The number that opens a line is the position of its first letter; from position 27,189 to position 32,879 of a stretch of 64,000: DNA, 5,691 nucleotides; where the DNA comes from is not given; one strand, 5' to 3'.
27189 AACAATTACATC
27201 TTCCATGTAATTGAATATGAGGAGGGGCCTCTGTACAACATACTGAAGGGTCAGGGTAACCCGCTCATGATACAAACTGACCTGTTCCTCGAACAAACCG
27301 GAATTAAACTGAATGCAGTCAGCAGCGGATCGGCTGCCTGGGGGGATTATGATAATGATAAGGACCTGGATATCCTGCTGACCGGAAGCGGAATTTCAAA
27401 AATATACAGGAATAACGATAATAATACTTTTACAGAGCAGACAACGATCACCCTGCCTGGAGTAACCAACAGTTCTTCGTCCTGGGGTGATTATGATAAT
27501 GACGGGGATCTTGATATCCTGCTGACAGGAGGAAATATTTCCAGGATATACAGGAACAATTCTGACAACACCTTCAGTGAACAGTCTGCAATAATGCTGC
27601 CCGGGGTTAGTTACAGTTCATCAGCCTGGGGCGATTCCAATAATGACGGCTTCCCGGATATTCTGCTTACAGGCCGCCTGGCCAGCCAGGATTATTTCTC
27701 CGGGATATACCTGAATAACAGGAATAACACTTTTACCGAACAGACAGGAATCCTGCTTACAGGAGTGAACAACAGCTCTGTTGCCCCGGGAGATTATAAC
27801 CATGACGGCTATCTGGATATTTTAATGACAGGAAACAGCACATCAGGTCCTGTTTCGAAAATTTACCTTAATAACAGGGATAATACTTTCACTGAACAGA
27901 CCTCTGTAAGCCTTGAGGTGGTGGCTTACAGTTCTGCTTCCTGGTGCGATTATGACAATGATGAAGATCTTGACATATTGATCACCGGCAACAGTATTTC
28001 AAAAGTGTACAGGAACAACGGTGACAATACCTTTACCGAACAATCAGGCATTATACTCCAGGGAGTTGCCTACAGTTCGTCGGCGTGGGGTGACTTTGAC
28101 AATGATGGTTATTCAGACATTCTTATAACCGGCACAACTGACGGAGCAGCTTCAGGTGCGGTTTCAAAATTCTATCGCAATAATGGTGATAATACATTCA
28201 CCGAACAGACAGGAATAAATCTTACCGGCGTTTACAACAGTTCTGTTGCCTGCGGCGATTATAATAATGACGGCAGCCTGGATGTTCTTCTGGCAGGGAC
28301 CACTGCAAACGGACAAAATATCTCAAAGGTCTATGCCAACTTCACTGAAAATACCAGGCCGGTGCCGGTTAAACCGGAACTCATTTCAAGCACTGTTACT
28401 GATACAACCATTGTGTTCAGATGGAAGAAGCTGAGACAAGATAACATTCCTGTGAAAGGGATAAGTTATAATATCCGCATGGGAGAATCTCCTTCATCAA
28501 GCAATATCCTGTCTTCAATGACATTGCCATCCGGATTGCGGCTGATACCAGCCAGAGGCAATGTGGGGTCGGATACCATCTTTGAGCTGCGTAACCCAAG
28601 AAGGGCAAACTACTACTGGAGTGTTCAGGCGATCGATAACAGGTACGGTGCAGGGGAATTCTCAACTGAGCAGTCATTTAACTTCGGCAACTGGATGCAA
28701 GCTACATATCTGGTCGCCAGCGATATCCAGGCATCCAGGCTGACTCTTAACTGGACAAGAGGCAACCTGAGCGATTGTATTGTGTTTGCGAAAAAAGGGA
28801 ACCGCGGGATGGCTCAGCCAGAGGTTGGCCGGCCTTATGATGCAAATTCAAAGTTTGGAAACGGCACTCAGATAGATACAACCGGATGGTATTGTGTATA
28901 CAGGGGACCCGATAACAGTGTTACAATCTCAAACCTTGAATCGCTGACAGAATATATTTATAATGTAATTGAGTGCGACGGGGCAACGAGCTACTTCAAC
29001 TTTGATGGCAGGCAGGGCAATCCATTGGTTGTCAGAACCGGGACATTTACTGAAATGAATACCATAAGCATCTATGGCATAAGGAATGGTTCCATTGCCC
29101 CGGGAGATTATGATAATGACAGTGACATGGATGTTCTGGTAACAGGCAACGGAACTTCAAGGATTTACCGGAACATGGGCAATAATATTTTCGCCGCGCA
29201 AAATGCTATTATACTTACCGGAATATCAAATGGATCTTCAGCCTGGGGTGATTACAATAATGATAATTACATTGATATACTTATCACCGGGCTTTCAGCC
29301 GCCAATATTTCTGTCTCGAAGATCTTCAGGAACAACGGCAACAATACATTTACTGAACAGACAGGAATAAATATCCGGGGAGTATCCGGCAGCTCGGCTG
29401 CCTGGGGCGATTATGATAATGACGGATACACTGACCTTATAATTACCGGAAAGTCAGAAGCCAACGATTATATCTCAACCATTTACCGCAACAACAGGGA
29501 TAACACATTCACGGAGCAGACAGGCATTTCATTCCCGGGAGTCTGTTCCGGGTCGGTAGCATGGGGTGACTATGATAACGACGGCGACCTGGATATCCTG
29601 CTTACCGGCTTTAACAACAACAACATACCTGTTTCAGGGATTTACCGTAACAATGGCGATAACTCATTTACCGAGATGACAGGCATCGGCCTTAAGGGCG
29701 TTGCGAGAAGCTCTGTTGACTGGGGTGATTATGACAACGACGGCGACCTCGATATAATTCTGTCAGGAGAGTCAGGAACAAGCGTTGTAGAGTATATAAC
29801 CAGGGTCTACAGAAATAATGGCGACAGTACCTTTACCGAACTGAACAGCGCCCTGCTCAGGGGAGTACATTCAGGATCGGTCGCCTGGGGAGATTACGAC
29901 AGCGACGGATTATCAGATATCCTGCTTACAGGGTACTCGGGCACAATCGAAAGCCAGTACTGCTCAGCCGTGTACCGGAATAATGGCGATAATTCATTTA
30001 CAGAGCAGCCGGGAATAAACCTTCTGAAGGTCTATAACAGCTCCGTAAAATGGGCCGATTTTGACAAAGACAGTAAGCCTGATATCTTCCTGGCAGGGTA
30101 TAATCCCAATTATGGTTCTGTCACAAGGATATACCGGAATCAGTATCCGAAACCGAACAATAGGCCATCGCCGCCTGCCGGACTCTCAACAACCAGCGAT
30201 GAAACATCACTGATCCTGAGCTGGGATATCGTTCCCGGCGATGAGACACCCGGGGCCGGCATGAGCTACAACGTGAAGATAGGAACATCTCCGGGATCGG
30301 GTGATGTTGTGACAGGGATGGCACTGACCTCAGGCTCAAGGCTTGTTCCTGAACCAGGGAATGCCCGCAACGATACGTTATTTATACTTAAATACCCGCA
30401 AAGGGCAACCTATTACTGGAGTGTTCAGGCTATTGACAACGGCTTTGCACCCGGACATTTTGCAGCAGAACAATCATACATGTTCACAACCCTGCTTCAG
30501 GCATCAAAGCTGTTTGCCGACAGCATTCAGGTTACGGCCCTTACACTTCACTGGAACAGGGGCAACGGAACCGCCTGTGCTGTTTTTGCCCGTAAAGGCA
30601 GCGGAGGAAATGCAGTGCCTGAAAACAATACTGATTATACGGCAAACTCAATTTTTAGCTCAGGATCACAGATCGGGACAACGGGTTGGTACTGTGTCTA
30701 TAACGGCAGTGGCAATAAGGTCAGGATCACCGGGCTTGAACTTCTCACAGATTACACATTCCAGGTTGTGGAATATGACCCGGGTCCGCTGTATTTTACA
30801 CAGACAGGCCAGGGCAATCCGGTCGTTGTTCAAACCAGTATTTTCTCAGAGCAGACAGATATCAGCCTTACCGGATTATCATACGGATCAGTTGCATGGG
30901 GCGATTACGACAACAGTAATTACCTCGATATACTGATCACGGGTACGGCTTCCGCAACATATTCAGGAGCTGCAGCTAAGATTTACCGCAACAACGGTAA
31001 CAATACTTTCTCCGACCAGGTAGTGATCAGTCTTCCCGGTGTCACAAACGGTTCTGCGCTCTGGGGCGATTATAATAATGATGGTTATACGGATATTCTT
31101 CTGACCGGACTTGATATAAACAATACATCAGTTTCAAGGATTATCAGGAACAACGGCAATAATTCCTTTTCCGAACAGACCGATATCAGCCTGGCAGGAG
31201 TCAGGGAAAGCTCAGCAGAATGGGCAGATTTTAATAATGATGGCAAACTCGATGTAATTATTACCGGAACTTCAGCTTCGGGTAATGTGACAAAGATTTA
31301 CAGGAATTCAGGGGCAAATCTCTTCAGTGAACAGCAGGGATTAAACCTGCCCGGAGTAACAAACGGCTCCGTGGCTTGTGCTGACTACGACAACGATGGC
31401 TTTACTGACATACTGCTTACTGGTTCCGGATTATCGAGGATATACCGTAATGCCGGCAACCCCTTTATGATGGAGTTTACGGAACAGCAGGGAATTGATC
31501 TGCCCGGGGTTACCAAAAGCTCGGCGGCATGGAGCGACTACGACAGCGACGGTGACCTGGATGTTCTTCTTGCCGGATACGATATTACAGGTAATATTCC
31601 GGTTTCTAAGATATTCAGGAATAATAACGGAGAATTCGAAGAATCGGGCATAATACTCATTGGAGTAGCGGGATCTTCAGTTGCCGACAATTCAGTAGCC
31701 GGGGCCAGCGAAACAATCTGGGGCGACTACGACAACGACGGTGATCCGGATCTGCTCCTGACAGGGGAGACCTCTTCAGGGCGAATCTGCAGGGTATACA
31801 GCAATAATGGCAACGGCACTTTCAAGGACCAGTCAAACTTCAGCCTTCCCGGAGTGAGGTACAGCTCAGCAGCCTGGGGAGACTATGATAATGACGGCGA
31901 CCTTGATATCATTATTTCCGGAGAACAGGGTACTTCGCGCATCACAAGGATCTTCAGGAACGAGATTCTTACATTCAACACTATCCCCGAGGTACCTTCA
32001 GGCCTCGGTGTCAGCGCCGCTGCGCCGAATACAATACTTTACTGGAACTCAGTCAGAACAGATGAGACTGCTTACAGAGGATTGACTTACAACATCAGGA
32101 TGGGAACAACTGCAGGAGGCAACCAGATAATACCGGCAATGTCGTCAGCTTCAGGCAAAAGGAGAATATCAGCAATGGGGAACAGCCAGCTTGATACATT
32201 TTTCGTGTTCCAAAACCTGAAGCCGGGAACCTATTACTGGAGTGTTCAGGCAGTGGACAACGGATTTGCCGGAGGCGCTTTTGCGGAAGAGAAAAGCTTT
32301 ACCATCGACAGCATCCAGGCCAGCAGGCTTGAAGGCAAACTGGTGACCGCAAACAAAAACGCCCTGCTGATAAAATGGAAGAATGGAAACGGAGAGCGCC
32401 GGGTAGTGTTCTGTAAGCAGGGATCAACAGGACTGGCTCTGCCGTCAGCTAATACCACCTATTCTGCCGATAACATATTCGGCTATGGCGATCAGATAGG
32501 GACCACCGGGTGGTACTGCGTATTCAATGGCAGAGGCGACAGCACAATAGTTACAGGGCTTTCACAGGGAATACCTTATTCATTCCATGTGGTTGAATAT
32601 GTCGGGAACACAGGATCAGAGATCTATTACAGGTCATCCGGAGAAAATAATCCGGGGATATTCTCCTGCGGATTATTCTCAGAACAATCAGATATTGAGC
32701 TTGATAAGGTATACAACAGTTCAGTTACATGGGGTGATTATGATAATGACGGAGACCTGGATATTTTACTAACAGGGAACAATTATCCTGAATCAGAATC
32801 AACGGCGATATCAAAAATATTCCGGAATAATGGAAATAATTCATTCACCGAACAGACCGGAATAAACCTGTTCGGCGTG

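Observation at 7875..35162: A 27.3-kb single ORF encodes 15 consecutive seven-bladed FG-GAP/VCBS propellers on one T9SS-targeted polypeptide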

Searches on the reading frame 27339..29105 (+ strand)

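Call 7: search_protein_families(library=pfam, proteins=[window:27339-29105:+], max_evalue=0.01)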
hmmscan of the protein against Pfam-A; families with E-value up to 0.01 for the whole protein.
window:27339-29105:+ (589 aa): 2 families
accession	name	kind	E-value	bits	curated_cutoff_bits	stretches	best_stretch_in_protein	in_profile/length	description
PF13517.12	FG-GAP_3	-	1.3e-50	170.3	26.9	6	3-61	1-60/61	FG-GAP-like repeat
PF01839.29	FG-GAP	-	1e-18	67.2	22.1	2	145-166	2-22/37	FG-GAP repeat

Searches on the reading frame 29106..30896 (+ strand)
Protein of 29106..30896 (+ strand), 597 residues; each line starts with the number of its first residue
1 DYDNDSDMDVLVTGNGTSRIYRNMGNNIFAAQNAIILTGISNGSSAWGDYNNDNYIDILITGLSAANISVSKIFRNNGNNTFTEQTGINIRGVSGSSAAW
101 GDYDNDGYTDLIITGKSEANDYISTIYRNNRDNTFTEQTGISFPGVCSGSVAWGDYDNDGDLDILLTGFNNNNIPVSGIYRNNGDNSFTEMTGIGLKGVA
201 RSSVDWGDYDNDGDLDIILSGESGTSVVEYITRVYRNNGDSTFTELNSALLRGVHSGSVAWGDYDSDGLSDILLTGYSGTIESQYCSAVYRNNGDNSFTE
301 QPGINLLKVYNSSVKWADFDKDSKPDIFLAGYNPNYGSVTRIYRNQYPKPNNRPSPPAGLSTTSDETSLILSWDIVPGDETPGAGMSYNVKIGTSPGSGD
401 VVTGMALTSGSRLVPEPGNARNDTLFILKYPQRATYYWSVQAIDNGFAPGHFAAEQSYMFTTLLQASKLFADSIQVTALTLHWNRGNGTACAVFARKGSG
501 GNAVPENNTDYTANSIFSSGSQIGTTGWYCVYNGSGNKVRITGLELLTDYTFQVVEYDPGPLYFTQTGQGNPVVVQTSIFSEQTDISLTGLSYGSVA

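Call 7: search_protein_families(library=pfam, proteins=[window:29106-30896:+], max_evalue=0.01)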
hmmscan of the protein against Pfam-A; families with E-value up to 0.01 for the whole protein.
window:29106-30896:+ (597 aa): 3 families
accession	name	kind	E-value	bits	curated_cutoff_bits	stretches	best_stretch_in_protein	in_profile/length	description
PF13517.12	FG-GAP_3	-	6.9e-49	164.7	26.9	6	102-165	1-60/61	FG-GAP-like repeat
PF01839.29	FG-GAP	-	4e-18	65.3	22.1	1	95-115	2-22/37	FG-GAP repeat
PF16656.11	Pur_ac_phosph_N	-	0.00066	20.6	30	0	477-557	13-81/93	Purple acid Phosphatase, N-terminal domain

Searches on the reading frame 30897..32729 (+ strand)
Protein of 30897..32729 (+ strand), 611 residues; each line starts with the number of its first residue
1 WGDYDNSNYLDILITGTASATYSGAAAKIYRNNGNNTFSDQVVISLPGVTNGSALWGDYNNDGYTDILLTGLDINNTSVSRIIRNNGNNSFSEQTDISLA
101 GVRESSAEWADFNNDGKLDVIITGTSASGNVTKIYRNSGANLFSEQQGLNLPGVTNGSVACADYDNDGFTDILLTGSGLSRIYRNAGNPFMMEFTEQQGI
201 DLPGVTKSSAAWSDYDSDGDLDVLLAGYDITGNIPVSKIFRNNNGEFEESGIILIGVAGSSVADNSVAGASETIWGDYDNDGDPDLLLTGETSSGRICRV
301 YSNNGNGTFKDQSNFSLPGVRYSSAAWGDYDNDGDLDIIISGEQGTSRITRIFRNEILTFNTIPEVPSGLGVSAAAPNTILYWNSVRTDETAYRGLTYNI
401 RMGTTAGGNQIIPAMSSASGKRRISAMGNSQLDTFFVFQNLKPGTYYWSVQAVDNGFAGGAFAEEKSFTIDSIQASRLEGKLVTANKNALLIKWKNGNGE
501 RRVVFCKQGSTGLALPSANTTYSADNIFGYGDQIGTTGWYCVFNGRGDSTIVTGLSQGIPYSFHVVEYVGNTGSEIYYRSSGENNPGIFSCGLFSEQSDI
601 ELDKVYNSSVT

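Call 7: search_protein_families(library=pfam, proteins=[window:30897-32729:+], max_evalue=0.01)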
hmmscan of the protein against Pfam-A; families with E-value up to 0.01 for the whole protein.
window:30897-32729:+ (611 aa): 2 families
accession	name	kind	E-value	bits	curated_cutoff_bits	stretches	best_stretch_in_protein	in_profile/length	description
PF13517.12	FG-GAP_3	-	4.5e-55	184.5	26.9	6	277-340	1-61/61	FG-GAP-like repeat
PF01839.29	FG-GAP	-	4.7e-18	65.1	22.1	1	323-341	3-21/37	FG-GAP repeat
